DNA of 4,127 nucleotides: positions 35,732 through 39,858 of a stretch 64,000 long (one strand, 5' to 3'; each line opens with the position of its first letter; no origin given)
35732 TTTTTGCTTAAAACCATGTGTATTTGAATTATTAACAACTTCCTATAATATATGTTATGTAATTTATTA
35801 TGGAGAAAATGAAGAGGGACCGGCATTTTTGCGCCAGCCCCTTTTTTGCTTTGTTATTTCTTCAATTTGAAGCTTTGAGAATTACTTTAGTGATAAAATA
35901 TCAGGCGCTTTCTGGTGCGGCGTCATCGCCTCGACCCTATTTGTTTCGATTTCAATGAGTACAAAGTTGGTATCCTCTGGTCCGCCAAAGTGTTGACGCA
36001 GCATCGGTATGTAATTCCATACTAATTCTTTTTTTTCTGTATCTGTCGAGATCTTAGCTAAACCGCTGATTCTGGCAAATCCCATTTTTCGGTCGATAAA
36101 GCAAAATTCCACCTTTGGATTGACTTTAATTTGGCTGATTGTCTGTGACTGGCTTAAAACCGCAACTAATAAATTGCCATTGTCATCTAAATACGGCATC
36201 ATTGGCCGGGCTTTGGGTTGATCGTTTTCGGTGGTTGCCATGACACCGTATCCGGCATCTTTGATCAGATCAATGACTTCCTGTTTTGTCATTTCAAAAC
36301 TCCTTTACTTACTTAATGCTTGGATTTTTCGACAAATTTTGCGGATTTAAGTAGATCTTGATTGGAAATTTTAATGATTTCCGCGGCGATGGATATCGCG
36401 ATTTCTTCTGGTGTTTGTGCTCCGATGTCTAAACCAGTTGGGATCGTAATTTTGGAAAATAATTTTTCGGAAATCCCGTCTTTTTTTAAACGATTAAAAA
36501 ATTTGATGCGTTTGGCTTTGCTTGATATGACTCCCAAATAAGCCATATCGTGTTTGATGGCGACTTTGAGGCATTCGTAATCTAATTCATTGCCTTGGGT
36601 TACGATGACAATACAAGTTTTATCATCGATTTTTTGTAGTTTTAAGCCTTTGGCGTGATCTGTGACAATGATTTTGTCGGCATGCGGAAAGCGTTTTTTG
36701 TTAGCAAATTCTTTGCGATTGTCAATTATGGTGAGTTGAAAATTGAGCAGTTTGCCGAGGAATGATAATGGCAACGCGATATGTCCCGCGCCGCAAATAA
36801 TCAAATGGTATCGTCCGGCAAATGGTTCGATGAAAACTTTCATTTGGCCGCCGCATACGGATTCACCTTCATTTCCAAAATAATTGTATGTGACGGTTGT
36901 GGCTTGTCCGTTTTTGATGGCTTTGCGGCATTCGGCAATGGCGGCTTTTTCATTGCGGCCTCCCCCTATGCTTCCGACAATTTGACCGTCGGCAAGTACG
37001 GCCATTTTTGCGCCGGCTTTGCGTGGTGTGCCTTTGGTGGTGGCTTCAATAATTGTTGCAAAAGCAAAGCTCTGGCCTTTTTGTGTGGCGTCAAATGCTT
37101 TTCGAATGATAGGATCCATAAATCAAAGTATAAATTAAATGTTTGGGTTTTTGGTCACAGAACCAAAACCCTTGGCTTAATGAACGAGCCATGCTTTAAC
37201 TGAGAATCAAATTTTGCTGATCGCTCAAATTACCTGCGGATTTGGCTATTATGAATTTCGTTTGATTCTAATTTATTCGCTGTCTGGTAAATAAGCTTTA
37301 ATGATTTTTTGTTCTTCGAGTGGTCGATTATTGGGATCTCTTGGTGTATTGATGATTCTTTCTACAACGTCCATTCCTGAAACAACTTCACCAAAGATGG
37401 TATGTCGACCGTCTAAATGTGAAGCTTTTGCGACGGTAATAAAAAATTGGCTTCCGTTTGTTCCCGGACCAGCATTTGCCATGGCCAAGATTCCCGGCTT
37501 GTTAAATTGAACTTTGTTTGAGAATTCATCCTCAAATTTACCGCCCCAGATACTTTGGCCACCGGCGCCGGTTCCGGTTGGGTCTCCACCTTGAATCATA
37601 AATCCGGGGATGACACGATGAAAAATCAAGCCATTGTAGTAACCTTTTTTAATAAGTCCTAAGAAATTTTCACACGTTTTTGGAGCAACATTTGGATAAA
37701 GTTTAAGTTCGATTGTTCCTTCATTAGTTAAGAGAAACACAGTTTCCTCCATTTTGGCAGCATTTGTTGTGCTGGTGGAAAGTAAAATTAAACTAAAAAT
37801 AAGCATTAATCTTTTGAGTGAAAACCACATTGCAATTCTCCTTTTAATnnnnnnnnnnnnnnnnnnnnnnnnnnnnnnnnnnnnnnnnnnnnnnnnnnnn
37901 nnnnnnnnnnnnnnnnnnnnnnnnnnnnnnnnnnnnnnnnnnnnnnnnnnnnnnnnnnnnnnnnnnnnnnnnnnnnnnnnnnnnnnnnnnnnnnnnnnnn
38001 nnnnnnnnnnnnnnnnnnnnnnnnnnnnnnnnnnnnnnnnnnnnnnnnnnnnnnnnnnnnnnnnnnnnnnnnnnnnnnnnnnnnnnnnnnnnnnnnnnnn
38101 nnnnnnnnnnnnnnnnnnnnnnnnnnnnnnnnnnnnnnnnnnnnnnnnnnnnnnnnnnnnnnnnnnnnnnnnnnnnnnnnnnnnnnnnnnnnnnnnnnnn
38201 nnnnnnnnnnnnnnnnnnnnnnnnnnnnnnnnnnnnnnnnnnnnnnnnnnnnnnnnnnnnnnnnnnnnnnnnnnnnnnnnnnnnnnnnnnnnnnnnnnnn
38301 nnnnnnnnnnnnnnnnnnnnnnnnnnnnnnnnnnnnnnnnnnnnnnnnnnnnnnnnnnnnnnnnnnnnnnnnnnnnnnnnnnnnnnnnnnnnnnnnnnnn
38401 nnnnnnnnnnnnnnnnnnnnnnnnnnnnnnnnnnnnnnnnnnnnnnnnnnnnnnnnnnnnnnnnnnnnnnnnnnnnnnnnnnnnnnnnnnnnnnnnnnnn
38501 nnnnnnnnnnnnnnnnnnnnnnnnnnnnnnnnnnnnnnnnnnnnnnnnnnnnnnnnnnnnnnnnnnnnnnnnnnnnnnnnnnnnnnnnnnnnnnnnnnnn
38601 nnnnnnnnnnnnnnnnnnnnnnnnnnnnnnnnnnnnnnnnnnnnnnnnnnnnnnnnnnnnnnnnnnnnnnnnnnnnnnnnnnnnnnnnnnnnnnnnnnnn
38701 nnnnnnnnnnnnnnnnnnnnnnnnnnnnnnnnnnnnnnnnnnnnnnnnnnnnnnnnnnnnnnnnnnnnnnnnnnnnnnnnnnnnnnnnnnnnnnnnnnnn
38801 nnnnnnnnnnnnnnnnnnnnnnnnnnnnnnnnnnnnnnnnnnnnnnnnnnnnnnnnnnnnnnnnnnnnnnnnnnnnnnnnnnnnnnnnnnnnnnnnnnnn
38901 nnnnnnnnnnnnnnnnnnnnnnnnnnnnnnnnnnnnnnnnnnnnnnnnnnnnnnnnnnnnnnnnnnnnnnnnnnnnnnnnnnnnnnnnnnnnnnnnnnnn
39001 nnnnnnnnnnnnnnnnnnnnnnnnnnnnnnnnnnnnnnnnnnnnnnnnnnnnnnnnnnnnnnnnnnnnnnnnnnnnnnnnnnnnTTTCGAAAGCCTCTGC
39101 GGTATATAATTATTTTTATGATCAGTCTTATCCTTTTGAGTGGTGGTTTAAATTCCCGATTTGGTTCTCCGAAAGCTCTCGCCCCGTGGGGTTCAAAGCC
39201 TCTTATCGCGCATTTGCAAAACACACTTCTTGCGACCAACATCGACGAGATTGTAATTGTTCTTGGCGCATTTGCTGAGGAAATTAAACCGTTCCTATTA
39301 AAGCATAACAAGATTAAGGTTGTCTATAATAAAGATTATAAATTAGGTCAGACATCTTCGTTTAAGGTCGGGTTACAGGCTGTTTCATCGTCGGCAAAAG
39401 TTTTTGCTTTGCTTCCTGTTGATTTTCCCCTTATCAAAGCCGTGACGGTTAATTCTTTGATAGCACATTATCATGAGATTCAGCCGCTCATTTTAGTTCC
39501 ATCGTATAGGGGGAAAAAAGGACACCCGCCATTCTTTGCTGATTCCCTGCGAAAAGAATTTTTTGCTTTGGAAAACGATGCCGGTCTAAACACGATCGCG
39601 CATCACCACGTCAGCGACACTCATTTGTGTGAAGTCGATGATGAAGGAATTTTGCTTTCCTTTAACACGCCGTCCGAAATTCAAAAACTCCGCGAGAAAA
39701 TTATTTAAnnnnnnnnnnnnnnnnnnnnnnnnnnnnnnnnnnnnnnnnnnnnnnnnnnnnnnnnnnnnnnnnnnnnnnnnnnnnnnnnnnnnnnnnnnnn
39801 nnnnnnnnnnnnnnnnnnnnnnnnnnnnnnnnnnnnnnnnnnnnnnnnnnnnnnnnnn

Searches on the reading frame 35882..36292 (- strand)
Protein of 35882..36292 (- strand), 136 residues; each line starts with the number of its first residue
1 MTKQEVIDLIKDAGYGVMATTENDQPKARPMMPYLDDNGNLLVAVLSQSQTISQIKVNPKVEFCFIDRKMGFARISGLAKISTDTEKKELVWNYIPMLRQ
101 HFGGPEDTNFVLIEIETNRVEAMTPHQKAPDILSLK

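Call 73: search_protein_families(library=pfam, proteins=[window:35882-36292:-], max_evalue=0.00001)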
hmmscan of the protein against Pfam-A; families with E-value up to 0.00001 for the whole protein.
window:35882-36292:- (136 aa): 2 families
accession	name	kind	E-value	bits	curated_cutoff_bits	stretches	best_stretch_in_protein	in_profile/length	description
PF16242.11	Pyrid_ox_like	-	1.6e-16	60.6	28.8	1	3-120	3-122/149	Pyridoxamine 5'-phosphate oxidase like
PF01243.27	PNPOx_N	-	2.2e-13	51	28.1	1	3-122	2-118/120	Pyridoxamine 5'-phosphate oxidase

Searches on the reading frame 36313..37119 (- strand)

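Call 73: search_protein_families(library=pfam, proteins=[window:36313-37119:-], max_evalue=0.00001)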
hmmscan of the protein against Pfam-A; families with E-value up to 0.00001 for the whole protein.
window:36313-37119:- (268 aa): 2 families
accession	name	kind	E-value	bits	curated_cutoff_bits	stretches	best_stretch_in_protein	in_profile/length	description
PF13478.12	XdhC_C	-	6.2e-40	137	29.7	1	106-248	1-125/125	XdhC Rossmann domain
PF02625.21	XdhC_CoxI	-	4.5e-20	71.8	24.3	1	13-78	3-67/68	XdhC and CoxI family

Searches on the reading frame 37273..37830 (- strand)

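Call 73: search_protein_families(library=pfam, proteins=[window:37273-37830:-], max_evalue=0.00001)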
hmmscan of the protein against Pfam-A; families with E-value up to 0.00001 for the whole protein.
window:37273-37830:- (185 aa): 1 family
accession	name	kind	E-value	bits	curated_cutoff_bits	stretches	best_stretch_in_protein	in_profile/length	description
PF00160.26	Pro_isomerase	-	2.3e-54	184.4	21.7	1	33-179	4-157/159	Cyclophilin type peptidyl-prolyl cis-trans isomerase/CLD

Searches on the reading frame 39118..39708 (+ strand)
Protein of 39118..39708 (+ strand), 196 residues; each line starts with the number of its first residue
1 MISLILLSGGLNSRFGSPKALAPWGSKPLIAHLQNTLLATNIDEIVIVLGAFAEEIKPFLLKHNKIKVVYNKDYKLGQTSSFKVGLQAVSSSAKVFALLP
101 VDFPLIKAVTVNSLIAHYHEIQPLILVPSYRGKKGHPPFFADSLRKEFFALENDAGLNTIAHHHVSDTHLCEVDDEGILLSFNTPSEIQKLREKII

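Call 73: search_protein_families(library=pfam, proteins=[window:39118-39708:+], max_evalue=0.00001)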
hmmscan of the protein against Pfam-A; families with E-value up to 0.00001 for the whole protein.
window:39118-39708:+ (196 aa): 1 family
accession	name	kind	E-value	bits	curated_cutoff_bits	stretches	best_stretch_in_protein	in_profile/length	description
PF12804.13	NTP_transf_3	-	4.8e-31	108.6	27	1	5-164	2-157/160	MobA-like NTP transferase domain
